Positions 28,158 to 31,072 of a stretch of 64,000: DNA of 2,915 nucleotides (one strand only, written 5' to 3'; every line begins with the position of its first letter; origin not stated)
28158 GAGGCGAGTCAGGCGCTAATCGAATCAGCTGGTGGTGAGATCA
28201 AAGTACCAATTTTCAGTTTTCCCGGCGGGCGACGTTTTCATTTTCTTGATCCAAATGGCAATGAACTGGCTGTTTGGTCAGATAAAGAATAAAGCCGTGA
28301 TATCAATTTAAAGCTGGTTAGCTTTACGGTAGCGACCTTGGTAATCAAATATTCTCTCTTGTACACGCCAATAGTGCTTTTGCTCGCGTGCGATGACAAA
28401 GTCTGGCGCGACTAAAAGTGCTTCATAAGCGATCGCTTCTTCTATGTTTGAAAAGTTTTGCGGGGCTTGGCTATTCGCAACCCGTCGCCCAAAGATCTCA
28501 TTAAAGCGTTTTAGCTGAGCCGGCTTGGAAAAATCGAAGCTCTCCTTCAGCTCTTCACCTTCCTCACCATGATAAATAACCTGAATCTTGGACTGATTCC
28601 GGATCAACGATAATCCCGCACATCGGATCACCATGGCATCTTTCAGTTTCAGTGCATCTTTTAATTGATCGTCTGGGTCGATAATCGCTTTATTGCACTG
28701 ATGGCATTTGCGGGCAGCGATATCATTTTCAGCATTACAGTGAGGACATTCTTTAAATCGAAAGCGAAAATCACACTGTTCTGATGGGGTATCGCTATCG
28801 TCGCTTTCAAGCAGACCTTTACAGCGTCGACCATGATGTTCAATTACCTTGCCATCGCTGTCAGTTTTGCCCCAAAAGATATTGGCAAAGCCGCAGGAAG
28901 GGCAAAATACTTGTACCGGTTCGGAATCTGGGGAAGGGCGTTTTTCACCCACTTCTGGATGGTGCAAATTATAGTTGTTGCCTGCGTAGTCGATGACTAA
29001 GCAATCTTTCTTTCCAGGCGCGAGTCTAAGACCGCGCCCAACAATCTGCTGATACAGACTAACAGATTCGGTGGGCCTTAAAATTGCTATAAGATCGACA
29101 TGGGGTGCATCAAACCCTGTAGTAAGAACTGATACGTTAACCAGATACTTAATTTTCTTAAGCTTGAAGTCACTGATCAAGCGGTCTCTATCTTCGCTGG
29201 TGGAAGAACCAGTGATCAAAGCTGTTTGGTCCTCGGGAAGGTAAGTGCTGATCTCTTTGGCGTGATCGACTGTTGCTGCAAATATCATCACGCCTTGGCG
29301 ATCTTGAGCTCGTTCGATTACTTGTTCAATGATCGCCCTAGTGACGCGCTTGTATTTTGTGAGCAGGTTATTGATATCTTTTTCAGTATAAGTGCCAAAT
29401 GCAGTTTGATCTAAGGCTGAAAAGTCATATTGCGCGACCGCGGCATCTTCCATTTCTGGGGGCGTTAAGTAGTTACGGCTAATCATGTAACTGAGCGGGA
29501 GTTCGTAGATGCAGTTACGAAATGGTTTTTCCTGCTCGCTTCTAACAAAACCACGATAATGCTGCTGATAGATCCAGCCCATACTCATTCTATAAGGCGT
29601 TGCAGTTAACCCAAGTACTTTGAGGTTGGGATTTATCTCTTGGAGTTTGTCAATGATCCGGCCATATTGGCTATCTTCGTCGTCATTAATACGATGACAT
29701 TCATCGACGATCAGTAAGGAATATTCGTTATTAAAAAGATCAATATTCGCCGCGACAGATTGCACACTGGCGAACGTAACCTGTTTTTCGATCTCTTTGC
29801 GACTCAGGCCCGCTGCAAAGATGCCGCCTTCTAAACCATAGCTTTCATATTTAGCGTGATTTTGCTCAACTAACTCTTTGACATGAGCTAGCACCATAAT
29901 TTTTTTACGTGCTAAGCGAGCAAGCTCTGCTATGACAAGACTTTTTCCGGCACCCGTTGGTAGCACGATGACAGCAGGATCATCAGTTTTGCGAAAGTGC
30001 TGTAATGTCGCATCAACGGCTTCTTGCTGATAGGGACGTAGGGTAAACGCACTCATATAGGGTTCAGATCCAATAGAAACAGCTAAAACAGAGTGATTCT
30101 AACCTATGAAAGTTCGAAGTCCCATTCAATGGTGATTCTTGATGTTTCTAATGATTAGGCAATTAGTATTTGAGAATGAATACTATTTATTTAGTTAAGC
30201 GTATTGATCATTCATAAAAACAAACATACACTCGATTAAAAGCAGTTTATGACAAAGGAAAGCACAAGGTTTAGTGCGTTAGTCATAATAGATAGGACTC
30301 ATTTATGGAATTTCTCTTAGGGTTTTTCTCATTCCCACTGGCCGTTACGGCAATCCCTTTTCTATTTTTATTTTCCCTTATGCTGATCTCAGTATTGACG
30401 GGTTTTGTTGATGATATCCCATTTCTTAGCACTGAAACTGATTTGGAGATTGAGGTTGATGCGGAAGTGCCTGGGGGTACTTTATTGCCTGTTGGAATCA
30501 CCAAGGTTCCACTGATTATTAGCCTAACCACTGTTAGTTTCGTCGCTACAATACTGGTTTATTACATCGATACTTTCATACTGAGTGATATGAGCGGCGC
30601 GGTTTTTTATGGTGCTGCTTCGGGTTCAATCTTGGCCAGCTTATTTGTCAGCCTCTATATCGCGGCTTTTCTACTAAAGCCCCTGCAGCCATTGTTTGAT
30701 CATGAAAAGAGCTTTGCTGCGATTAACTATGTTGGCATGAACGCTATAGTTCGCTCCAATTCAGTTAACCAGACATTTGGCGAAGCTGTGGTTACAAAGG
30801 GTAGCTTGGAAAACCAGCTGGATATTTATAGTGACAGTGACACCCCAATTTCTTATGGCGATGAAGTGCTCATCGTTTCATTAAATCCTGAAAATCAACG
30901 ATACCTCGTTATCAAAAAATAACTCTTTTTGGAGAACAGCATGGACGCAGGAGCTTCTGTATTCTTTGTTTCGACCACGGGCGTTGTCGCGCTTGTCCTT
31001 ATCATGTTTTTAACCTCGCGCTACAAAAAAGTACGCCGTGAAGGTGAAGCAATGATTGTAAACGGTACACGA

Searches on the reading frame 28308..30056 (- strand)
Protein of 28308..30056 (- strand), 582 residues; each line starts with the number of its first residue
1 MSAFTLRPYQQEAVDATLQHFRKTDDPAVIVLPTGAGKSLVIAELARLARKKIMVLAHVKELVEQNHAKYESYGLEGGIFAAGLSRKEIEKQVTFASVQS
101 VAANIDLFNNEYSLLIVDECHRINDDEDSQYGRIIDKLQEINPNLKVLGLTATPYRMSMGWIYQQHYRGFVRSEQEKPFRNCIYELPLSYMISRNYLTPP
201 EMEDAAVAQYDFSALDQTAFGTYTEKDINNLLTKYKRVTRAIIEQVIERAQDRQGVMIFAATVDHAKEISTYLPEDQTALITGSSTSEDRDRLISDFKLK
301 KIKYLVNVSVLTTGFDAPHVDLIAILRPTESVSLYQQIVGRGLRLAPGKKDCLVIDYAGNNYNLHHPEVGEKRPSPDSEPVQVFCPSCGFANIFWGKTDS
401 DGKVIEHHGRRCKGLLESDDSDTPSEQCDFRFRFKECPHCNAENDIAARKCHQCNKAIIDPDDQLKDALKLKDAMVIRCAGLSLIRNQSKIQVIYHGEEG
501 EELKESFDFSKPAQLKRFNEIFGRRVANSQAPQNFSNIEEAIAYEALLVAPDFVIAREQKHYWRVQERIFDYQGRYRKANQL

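Call 3: search_protein_families(library=pfam, proteins=[window:28308-30056:-], max_evalue=0.01)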
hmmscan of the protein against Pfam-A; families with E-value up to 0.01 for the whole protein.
window:28308-30056:- (582 aa): 7 families
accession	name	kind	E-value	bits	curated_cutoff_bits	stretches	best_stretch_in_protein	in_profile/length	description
PF04851.21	ResIII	-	7.4e-31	107.7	22.5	1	4-156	2-164/164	Type III restriction enzyme, res subunit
PF00271.37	Helicase_C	-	6.3e-16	59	23.5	1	243-345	6-109/110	Helicase conserved C-terminal domain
PF00270.35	DEAD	-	2.1e-15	57.3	26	1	7-155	1-161/167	DEAD/DEAH box helicase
PF18766.7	SWI2_SNF2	-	3.3e-09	37.2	26.7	1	9-156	1-157/221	SWI2/SNF2 ATPase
PF09848.15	SLFN-g3_helicase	-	0.00078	19.3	24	1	34-129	10-97/354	Schlafen group 3, DNA/RNA helicase domain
PF13240.11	Zn_Ribbon_1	-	0.0019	18.4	25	0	437-456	2-21/23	zinc-ribbon domain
PF12773.13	DZR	-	0.0074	16.9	27.3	0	427-455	17-45/45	Double zinc ribbon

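Call 4: search_protein_families(library=padloc, proteins=[window:28308-30056:-], max_evalue=0.01)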
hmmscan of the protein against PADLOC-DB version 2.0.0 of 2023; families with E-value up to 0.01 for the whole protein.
window:28308-30056:- (582 aa): 34 families (the best 25 are shown)
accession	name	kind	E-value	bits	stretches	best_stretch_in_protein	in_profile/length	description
PDLC03659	mREase_IV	-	5.4e-24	82.1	1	43-361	264-569/945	Type IV methyl-directed restriction enzyme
PDLC03658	mREase_IV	-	3e-18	62.9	1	11-361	228-561/953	Type IV methyl-directed restriction enzyme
PDLC02707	PbeA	-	4.6e-17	59.9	1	3-357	250-629/672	PbeA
PDLC02704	PbeA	-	2.3e-15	54.2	2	278-357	564-643/682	PbeA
PDLC03928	PsyrT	-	1.3e-13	48.1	2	241-341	231-331/689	-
PDLC03049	REase_I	-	4.4e-11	39.5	2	5-155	167-324/807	Type I restriction enzyme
PDLC03042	REase_I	-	2.5e-09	33.1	2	272-348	754-833/1170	Type I restriction enzyme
PDLC02705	PbeA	-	4.5e-09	33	1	242-347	516-622/691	PbeA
PDLC03047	REase_I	-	2.6e-08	30.1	2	289-347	645-705/1107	Type I restriction enzyme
PDLC02865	DpdF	-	2.7e-08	29.9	2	243-354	968-1079/1499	DpdF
PDLC01252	Cas3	-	1.6e-07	29.1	1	25-307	29-251/324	CAS-I; effector_G3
PDLC03597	REase_MTase_IIG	-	6.6e-07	25.2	0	301-355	551-605/1646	Type IIG restriction enzyme-methyltransferase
PDLC02855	DpdF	-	1.2e-06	25.1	0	255-344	376-468/825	DpdF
PDLC01769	Cas3g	-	1.3e-06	25.4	1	226-296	245-316/836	-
PDLC01439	typeIV_DinG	-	1.5e-06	25.2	0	228-324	384-476/575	CAS-IV-A; associated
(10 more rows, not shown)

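Call 5: search_protein_families(library=ncbifam, proteins=[window:28308-30056:-], max_evalue=0.01)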
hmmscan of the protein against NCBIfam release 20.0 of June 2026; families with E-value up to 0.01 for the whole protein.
window:28308-30056:- (582 aa): 37 families (the best 25 are shown)
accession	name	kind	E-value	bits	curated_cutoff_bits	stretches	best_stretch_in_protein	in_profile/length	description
NF053632.1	heli_RadD_YejH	equivalog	4.3e-286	949.8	720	1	4-573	1-573/573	DNA repair helicase RadD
NF046051.1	restrict_EcoAI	equivalog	9.4e-25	87.1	550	1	4-364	156-535/768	EcoAI/FtnUII family type I restriction enzme subunit R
NF008521.0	PRK11448.1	equivalog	4.7e-18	64.6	729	2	235-347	681-802/1123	type I restriction-modification system endonuclease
NF045503.1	repair_heli_XPB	equivalog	3.5e-15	55.6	610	2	3-101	181-280/548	DNA repair helicase XPB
NF010337.0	PRK13766.1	equivalog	2e-13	49.4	610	2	7-154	18-173/781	Hef nuclease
NF003673.1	PRK05298.1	equivalog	1.8e-11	43.1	743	2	240-329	430-521/653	excinuclease ABC subunit UvrB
TIGR04095.1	dnd_restrict_1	equivalog_domain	5.1e-11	42.2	600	1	279-357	317-395/451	DNA phosphorothioation system restriction enzyme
TIGR00631.1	uvrb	equivalog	1.4e-10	40.1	750.1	1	240-348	430-545/658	excinuclease ABC subunit UvrB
TIGR00348.1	hsdR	subfamily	2.5e-10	39.5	284.55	2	265-359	562-656/674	HsdR family type I site-specific deoxyribonuclease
TIGR04121.1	DEXH_lig_assoc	equivalog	5.5e-08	31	850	1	239-342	234-343/804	ligase-associated DNA damage response DEXH box helicase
TIGR02621.3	cas3_GSU0051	exception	1.7e-07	30.5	400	1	231-297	247-320/854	type I-G CRISPR-associated helicase/endonuclease Cas3g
NF041063.1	DpdF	equivalog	4.2e-07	28.9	550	1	10-51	145-184/813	protein DpdF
TIGR00603.1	rad25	subfamily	7.2e-07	27.8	328.7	1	5-73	257-323/734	DNA repair helicase rad25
TIGR00614.1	recQ_fam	subfamily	1.8e-06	27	219.8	1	6-154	12-172/470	RecQ family ATP-dependent DNA helicase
NF008163.0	PRK10917.1-1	equivalog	2.1e-06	26.3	796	1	261-337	502-579/692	ATP-dependent DNA helicase RecG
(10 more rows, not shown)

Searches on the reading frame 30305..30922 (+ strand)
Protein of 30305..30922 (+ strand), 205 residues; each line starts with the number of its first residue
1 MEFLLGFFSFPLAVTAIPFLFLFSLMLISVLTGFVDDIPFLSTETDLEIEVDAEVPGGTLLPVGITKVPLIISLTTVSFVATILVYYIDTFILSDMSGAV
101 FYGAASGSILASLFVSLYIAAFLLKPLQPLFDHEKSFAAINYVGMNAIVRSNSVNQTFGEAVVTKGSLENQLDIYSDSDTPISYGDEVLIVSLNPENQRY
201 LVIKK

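Call 3: search_protein_families(library=pfam, proteins=[window:30305-30922:+], max_evalue=0.01)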
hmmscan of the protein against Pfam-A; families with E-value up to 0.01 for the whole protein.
window:30305-30922:+ (205 aa): 0 families

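Call 4: search_protein_families(library=padloc, proteins=[window:30305-30922:+], max_evalue=0.01)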
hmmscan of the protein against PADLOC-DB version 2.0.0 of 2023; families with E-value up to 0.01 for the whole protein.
window:30305-30922:+ (205 aa): 0 families

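Call 5: search_protein_families(library=ncbifam, proteins=[window:30305-30922:+], max_evalue=0.01)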
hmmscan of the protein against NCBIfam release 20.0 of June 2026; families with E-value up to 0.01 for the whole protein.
window:30305-30922:+ (205 aa): 0 families
